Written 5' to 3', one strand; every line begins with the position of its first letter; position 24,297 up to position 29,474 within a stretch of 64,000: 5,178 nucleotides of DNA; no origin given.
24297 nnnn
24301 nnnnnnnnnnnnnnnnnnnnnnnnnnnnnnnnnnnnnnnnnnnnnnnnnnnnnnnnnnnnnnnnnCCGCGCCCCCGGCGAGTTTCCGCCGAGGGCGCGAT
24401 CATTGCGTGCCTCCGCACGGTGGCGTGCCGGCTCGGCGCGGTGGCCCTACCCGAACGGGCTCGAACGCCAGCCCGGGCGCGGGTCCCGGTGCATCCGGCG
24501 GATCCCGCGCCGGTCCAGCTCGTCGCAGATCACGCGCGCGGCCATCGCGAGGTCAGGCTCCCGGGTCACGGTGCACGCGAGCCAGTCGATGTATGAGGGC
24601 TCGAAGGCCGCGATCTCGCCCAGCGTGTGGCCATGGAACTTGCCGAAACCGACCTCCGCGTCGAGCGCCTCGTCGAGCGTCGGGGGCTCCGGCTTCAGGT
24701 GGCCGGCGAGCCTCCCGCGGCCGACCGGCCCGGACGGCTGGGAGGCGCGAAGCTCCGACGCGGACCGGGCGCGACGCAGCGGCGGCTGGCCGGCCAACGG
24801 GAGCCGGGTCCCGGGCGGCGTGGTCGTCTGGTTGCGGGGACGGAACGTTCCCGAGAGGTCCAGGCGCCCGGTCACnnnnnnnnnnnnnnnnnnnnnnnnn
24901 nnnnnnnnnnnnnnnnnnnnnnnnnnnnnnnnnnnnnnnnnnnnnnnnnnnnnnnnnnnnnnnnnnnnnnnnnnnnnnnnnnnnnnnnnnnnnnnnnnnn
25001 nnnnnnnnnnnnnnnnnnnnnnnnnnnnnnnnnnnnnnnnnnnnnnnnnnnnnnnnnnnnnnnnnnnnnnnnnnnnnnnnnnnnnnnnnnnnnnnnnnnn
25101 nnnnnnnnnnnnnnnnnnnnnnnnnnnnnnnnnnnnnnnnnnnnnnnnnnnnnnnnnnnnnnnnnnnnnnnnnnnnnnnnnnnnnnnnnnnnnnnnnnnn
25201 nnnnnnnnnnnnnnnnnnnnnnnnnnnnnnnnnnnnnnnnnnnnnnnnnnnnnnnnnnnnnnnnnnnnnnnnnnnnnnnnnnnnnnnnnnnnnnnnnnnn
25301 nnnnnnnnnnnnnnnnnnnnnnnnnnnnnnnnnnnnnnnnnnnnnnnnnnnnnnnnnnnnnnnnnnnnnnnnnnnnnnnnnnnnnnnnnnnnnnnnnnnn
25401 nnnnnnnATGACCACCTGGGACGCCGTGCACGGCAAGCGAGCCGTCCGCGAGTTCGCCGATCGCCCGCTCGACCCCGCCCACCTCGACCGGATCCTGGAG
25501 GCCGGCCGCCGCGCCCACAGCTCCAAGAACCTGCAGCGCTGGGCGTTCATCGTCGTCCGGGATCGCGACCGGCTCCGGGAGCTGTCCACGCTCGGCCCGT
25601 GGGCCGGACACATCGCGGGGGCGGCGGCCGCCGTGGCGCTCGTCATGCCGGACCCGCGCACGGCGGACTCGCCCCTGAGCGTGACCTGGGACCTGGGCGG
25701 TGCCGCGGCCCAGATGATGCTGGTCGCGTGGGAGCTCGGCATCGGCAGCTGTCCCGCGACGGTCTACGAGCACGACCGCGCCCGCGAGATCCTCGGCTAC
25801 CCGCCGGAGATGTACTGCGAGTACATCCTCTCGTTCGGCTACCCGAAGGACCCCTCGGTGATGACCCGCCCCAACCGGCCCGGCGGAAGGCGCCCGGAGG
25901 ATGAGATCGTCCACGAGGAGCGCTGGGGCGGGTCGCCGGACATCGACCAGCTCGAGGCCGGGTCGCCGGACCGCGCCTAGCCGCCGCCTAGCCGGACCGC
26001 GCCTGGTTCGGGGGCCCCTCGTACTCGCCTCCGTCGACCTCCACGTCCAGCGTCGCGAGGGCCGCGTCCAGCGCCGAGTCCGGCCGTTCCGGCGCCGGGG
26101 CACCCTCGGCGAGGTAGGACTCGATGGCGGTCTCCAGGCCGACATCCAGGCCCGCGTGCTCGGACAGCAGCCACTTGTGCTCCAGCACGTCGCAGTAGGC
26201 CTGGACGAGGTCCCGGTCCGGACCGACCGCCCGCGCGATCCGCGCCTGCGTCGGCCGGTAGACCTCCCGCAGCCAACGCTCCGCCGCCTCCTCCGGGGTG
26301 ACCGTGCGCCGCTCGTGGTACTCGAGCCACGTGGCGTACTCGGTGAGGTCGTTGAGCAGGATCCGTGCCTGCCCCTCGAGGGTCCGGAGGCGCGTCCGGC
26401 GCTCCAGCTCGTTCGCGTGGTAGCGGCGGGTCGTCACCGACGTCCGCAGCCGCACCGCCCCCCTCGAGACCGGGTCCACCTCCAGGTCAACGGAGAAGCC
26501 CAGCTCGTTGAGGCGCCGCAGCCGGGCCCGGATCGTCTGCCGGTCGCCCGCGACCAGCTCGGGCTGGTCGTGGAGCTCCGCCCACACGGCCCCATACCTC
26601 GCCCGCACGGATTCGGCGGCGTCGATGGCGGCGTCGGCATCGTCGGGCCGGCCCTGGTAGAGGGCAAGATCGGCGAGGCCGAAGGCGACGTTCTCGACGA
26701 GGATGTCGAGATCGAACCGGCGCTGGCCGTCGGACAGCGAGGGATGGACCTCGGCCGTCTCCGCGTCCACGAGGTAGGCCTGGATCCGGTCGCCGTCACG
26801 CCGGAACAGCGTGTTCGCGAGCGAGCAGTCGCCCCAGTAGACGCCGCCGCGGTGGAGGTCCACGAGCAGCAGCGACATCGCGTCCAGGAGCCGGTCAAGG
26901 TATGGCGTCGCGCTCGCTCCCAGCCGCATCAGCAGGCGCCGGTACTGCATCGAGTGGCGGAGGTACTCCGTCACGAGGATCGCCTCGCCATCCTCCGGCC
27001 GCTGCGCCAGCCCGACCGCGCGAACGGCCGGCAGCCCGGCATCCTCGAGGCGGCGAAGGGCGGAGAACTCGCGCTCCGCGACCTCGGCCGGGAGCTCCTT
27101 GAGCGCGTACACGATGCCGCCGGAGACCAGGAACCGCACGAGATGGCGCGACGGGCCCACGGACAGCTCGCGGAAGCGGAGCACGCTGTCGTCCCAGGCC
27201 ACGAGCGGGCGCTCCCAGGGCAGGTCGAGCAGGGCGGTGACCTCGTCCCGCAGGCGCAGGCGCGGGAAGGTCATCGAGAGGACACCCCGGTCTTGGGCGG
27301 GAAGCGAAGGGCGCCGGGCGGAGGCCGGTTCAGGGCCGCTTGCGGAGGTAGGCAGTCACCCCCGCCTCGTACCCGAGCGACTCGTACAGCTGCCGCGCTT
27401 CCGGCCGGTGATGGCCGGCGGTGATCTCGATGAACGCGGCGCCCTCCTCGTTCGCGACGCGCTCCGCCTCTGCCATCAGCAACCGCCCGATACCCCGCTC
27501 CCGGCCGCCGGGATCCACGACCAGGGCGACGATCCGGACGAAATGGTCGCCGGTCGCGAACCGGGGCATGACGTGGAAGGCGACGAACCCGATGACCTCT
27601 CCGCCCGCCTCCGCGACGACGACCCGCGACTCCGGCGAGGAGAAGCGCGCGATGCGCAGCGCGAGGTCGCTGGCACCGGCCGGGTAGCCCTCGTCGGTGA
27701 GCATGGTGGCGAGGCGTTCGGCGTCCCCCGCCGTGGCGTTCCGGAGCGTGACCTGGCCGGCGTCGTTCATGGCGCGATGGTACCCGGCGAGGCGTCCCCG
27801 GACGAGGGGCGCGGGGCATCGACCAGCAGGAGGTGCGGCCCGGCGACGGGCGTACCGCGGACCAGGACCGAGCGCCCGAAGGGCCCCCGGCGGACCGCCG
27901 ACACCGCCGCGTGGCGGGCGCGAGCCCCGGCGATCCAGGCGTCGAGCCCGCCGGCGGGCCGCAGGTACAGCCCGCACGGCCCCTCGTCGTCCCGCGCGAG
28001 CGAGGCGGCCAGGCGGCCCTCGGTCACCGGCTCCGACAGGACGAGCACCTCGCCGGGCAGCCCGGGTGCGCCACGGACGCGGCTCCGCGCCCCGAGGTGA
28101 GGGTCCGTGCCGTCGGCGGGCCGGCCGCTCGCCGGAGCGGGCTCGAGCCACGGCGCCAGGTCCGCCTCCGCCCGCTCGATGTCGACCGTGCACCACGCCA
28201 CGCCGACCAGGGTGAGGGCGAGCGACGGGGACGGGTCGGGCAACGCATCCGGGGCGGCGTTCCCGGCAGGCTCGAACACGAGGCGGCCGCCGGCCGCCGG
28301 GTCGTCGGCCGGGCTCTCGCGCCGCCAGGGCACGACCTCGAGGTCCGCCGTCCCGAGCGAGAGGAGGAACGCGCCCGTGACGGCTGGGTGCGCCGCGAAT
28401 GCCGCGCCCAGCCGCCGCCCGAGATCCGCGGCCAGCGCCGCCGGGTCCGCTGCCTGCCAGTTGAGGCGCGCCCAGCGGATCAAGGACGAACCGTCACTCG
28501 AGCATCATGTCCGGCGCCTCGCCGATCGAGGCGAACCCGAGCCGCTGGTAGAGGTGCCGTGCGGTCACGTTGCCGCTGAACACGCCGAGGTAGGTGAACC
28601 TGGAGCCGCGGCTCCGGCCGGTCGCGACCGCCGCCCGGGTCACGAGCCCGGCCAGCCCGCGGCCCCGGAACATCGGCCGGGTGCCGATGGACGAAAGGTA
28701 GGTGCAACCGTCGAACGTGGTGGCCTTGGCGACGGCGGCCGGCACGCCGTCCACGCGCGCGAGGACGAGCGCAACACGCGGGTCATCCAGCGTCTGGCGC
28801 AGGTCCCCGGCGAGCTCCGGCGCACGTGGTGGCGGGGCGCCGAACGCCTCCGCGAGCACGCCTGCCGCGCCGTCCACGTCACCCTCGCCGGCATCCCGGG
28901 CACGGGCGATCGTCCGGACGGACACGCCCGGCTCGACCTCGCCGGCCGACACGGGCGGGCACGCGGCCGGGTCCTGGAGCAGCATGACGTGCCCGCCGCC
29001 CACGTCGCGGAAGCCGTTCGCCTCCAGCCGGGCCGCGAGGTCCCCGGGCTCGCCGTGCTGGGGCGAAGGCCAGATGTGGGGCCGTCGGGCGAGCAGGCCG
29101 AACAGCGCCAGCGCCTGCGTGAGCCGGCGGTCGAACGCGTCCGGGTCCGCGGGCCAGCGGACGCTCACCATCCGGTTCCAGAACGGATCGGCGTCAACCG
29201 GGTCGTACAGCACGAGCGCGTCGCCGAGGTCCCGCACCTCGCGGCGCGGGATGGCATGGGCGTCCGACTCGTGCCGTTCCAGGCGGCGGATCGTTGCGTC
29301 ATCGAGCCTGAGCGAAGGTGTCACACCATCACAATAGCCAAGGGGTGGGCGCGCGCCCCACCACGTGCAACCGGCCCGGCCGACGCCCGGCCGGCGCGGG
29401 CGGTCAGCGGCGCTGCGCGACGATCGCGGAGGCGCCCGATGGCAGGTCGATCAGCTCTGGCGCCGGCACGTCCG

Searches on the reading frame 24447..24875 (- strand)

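Call 26: search_protein_families(library=pfam, proteins=[window:24447-24875:-], max_evalue=0.0001)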
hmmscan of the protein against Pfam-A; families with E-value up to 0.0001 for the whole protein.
window:24447-24875:- (142 aa): 1 family
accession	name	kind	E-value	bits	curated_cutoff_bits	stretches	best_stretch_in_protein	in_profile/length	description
PF20600.3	ExoX-like_C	-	2.1e-07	30.7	26.5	1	77-99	3-25/30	Exodeoxyribonuclease X-like C-terminal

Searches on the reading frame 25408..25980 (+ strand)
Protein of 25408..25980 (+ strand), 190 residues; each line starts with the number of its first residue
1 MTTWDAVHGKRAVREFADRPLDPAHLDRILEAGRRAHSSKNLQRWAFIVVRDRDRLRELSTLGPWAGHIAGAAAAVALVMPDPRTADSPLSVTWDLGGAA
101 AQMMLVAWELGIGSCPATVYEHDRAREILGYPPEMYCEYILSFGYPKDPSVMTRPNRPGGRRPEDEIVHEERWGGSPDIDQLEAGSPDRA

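Call 26: search_protein_families(library=pfam, proteins=[window:25408-25980:+], max_evalue=0.0001)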
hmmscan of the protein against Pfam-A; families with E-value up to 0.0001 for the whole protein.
window:25408-25980:+ (190 aa): 2 families
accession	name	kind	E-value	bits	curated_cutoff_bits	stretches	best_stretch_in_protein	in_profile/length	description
PF00881.29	Nitroreductase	-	6.7e-20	72.4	23.5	2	9-58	3-52/167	Nitroreductase family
PF14512.11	TM1586_NiRdase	-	4.3e-05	23.7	27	0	100-166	88-147/215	Putative TM nitroreductase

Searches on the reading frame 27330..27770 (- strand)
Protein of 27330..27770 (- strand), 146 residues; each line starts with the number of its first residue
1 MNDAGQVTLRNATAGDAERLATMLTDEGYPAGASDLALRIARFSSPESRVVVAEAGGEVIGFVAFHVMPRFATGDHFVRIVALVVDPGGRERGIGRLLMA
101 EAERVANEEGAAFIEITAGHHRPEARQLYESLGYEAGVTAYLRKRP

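Call 26: search_protein_families(library=pfam, proteins=[window:27330-27770:-], max_evalue=0.0001)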
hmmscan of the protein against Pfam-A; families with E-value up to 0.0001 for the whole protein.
window:27330-27770:- (146 aa): 3 families
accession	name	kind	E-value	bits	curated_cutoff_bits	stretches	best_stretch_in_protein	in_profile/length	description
PF00583.31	Acetyltransf_1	-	6.8e-17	62.3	20.7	1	30-134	15-116/116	Acetyltransferase (GNAT) family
PF13508.13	Acetyltransf_7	-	2.5e-14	53.8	27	1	47-135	2-83/84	Acetyltransferase (GNAT) domain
PF13673.13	Acetyltransf_10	-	7.2e-12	45.8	23.6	1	42-136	25-109/128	Acetyltransferase (GNAT) domain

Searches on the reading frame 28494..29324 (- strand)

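Call 26: search_protein_families(library=pfam, proteins=[window:28494-29324:-], max_evalue=0.0001)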
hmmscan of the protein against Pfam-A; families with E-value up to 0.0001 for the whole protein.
window:28494-29324:- (276 aa): 4 families
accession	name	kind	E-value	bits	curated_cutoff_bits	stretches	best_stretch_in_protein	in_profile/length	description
PF00583.31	Acetyltransf_1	-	2.1e-13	51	20.7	1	175-264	24-116/116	Acetyltransferase (GNAT) family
PF08445.16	FR47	-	4.3e-09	36.7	22.1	1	196-267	11-80/86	FR47-like protein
PF13508.13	Acetyltransf_7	-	1.1e-05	26.1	27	1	187-265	6-83/84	Acetyltransferase (GNAT) domain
PF13673.13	Acetyltransf_10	-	4.8e-05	23.8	23.6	1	175-269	22-112/128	Acetyltransferase (GNAT) domain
